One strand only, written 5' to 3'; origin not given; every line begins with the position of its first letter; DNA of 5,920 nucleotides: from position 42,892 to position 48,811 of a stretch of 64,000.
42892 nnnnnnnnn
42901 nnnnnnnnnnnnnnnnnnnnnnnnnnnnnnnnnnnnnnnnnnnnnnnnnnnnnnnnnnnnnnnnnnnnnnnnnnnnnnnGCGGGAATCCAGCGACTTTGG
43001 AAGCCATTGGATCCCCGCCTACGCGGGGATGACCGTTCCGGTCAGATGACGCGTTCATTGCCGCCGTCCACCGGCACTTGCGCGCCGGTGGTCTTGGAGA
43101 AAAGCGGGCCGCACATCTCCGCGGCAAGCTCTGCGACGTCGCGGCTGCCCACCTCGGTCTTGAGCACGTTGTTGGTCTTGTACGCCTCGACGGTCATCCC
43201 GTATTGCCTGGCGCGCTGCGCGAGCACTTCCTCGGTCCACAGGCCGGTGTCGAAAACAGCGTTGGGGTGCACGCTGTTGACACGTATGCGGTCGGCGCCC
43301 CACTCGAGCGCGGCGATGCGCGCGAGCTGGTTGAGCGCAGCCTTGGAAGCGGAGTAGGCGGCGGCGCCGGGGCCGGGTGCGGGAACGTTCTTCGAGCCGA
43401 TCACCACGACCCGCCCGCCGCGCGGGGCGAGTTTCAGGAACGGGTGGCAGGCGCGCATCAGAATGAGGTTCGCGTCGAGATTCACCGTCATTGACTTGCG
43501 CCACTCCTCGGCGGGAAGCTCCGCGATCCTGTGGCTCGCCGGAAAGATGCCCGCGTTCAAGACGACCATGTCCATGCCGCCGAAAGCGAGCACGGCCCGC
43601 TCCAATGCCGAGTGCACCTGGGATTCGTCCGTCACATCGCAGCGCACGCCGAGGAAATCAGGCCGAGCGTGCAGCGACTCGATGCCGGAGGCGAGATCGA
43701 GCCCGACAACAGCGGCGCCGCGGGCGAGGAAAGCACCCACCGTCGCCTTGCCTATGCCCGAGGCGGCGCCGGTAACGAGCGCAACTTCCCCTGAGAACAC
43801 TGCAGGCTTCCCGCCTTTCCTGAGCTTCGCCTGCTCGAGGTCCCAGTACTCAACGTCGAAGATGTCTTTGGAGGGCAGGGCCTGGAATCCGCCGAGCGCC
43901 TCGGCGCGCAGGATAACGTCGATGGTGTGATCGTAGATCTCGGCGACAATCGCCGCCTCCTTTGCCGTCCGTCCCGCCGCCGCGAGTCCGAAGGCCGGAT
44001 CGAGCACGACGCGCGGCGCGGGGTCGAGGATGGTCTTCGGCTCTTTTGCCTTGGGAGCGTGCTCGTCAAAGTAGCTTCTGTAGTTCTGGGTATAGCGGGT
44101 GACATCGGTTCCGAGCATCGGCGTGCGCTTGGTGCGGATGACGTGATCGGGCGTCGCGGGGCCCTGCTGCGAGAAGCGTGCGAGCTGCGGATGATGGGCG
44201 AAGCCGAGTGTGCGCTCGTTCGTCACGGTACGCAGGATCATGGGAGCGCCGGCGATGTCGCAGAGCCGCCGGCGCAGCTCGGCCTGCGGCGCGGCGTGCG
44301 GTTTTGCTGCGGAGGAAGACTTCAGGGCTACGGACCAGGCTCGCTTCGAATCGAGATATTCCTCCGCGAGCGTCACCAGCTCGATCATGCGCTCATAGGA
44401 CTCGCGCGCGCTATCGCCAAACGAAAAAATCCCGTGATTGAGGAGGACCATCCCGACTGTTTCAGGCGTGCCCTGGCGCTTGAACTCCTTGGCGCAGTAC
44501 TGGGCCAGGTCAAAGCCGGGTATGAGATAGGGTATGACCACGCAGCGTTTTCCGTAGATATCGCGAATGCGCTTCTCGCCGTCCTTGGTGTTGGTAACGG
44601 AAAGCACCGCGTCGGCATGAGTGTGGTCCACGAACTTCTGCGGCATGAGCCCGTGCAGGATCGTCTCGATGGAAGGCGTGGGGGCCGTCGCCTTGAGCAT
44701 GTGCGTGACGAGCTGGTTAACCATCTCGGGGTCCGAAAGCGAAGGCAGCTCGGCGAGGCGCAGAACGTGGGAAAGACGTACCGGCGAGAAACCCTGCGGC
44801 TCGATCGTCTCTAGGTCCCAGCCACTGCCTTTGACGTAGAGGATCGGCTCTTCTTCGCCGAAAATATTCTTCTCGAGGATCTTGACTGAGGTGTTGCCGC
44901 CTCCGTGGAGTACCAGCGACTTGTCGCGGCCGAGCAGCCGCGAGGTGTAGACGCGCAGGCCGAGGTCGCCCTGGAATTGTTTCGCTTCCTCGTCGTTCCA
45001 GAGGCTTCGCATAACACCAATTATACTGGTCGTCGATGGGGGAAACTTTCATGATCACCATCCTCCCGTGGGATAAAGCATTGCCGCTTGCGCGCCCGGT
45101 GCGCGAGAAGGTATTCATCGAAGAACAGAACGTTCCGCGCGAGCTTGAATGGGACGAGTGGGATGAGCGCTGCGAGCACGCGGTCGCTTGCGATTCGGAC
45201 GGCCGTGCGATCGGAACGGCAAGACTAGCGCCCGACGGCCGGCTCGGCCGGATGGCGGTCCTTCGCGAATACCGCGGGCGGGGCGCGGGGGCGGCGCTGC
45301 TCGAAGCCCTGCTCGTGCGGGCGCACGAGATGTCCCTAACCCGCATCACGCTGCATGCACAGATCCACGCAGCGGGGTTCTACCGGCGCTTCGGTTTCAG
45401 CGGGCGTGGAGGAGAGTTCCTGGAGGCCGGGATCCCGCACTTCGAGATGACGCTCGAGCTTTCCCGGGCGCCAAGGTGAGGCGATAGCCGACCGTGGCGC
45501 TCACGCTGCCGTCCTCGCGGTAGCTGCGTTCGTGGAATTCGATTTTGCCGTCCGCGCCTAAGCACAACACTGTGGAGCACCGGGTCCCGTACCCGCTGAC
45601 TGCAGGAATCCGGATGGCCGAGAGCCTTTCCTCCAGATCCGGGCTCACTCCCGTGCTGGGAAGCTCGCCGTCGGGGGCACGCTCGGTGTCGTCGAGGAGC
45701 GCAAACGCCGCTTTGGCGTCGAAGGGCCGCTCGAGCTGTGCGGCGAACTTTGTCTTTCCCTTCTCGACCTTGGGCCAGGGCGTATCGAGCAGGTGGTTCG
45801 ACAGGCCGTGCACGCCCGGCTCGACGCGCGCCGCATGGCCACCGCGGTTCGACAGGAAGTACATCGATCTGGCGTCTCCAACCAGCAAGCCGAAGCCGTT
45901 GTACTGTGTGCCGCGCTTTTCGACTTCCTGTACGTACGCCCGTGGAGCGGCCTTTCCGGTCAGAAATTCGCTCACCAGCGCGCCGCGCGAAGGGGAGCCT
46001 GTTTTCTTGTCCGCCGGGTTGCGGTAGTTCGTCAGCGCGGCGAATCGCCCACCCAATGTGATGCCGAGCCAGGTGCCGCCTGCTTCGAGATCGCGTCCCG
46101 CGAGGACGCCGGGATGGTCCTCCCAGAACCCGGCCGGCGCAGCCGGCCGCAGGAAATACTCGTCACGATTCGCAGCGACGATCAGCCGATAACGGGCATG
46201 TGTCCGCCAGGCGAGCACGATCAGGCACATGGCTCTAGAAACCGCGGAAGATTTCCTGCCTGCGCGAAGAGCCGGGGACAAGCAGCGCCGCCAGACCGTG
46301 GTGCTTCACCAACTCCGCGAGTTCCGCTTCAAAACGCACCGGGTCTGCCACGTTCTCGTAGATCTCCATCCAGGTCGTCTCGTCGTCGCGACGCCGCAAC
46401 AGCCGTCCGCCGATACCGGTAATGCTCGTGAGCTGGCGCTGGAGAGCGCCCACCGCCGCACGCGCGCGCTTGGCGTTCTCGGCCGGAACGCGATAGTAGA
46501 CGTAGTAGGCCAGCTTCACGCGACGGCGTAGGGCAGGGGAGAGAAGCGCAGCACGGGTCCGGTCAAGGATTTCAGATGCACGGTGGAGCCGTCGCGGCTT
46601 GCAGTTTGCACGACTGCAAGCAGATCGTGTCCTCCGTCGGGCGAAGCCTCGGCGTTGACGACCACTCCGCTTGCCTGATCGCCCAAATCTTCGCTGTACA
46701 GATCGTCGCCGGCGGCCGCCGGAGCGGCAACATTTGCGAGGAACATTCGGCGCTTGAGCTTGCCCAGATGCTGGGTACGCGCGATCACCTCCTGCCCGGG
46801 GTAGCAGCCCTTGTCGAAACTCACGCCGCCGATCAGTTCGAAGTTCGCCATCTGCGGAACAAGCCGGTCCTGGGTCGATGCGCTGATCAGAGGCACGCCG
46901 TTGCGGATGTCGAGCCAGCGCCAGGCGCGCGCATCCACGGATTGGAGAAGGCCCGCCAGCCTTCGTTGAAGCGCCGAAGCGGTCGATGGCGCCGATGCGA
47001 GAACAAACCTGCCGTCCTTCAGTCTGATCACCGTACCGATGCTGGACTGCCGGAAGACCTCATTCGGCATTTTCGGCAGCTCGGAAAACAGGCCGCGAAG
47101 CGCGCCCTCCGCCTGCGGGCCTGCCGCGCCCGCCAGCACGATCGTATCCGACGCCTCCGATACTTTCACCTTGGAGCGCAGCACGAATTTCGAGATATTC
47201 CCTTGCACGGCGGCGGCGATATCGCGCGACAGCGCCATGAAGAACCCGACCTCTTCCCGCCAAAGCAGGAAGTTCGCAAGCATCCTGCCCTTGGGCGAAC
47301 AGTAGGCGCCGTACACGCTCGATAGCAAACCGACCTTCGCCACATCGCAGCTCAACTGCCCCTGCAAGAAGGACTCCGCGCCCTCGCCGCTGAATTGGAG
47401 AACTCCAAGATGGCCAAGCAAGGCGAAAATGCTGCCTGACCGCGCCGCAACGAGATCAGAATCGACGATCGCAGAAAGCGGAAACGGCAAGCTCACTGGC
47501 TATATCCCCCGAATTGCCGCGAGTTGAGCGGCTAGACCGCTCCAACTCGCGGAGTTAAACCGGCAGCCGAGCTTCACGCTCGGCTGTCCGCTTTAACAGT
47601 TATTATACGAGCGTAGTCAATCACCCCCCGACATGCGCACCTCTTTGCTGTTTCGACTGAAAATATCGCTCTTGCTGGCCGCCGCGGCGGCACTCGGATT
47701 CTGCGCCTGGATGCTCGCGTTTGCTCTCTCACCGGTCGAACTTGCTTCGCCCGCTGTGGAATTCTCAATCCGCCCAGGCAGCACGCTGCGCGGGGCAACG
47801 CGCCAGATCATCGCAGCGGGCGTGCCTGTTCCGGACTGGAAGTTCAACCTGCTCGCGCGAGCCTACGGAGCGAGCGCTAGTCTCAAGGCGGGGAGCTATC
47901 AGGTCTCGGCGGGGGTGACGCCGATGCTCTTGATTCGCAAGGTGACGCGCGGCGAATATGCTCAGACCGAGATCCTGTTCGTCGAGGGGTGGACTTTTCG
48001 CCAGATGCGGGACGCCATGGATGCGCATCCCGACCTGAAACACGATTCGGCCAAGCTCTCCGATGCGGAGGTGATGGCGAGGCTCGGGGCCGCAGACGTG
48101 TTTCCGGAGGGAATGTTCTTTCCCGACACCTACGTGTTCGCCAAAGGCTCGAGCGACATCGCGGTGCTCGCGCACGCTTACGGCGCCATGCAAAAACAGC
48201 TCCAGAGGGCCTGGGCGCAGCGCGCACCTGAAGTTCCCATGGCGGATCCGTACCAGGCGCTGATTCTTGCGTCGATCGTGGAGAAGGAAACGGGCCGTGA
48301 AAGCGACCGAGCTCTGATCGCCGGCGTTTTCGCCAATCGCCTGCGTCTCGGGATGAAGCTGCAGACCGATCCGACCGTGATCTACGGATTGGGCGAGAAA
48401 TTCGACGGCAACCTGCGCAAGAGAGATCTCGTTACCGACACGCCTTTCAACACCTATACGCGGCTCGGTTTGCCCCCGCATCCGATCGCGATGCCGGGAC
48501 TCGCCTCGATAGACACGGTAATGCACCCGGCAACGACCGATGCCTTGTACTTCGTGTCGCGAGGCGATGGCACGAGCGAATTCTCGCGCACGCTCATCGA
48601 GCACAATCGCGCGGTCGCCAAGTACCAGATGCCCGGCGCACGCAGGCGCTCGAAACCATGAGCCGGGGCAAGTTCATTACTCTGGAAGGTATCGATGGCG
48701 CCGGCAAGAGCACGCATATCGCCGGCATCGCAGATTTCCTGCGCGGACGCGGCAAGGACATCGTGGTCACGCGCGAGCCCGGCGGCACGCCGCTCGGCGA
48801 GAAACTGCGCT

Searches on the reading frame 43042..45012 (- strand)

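Call 35: search_protein_families(library=pfam, proteins=[window:43042-45012:-], max_evalue=0.000001)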
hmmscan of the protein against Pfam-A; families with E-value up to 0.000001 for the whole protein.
window:43042-45012:- (656 aa): 3 families
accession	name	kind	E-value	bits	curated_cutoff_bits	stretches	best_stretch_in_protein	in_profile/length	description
PF13561.12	adh_short_C2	-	6.5e-43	147.4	27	1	415-651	1-234/236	Enoyl-(Acyl carrier protein) reductase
PF00106.31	adh_short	-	6.6e-41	140.4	26.6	1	410-594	2-189/195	short chain dehydrogenase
PF00596.27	Aldolase_II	-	1.3e-22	81.1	22.2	1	21-220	4-183/183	Class II Aldolase and Adducin N-terminal domain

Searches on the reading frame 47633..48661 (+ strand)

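Call 35: search_protein_families(library=pfam, proteins=[window:47633-48661:+], max_evalue=0.000001)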
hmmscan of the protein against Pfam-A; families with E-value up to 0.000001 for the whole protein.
window:47633-48661:+ (342 aa): 1 family
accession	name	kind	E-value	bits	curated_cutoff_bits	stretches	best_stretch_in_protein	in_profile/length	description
PF02618.21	YceG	-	3e-78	263.5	32.4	1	44-330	1-275/275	YceG-like family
